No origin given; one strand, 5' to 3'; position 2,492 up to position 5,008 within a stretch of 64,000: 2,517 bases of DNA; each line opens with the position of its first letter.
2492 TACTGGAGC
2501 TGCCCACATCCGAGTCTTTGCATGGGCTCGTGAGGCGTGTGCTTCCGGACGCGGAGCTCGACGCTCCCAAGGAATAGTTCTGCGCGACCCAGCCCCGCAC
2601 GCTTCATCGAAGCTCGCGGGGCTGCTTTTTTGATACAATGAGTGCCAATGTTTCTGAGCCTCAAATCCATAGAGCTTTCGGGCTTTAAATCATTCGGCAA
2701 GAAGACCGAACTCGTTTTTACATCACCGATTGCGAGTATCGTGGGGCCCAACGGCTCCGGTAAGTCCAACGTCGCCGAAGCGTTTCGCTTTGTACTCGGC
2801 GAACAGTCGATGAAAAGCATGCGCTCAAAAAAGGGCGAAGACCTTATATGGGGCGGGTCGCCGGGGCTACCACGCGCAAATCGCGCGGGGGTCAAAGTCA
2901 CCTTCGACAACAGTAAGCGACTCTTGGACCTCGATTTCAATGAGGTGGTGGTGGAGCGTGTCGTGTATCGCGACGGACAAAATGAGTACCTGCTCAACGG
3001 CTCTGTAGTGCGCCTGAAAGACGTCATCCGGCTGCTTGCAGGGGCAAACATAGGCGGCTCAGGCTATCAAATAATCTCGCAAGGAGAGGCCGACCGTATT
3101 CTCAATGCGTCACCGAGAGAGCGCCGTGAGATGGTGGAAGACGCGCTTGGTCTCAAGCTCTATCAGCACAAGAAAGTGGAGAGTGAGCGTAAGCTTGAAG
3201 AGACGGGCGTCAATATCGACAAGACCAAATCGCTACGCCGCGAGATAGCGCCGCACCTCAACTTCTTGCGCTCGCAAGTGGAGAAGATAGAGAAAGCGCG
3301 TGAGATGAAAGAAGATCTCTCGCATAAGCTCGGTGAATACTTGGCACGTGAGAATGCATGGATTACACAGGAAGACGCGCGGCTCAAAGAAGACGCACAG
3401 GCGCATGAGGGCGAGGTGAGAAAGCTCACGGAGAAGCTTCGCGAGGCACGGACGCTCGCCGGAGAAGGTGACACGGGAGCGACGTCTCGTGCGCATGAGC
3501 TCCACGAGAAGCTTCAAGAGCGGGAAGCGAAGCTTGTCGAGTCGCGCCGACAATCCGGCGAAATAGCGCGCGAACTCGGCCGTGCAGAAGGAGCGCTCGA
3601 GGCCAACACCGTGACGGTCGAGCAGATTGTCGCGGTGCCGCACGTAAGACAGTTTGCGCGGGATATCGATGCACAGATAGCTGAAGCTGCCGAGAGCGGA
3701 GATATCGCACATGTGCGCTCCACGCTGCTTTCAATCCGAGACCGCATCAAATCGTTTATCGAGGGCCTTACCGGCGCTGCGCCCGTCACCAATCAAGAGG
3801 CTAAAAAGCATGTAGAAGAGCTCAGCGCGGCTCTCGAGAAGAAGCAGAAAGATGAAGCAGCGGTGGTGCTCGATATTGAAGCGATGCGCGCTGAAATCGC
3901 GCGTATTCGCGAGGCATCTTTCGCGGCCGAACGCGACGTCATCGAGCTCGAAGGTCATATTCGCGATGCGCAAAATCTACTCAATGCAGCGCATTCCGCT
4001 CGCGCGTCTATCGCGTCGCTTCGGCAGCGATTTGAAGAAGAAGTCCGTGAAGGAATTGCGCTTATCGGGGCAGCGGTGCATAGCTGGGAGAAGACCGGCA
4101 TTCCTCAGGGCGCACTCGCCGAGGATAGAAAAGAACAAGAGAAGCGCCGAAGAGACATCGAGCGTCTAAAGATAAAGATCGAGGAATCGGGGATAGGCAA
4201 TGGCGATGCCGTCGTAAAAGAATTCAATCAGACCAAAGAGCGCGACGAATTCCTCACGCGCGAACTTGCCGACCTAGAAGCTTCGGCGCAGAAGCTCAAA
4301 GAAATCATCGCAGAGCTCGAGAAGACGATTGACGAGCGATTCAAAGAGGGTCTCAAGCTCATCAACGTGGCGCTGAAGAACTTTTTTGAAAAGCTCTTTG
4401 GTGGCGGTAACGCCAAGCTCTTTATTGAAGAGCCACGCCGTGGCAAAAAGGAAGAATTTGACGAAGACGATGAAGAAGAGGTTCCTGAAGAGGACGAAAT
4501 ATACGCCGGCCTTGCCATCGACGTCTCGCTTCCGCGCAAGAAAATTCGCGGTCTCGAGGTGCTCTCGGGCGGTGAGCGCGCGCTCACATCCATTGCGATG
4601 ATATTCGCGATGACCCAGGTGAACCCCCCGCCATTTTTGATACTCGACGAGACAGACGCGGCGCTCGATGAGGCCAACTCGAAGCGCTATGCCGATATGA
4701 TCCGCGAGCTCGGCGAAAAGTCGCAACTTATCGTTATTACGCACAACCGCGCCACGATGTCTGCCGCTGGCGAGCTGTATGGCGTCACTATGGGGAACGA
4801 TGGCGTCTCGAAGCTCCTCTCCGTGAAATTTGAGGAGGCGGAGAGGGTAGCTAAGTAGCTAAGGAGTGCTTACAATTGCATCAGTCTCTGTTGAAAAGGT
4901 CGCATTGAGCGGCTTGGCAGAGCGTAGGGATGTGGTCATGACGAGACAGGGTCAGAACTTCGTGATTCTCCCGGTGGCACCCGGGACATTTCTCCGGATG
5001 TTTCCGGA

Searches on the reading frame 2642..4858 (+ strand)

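Call 7: search_protein_families(library=pfam, proteins=[window:2642-4858:+], max_evalue=0.00001)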
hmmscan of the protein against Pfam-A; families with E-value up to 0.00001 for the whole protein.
window:2642-4858:+ (738 aa): 5 families
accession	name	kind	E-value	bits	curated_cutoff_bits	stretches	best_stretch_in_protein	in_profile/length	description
PF02463.25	SMC_N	-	8e-66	222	40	1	7-723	2-219/220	RecF/RecN/SMC N terminal domain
PF13476.12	AAA_23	-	1.8e-14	55.3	27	1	9-199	1-193/201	AAA domain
PF13304.12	AAA_21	-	1.1e-10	42.6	27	0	30-54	1-25/304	AAA domain, putative AbiEii toxin, Type IV TA system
PF13175.12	AAA_15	-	2.2e-10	41.2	32.1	1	7-238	3-191/374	AAA ATPase domain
PF00005.33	ABC_tran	-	5.8e-06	27.4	25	0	628-671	92-135/137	ABC transporter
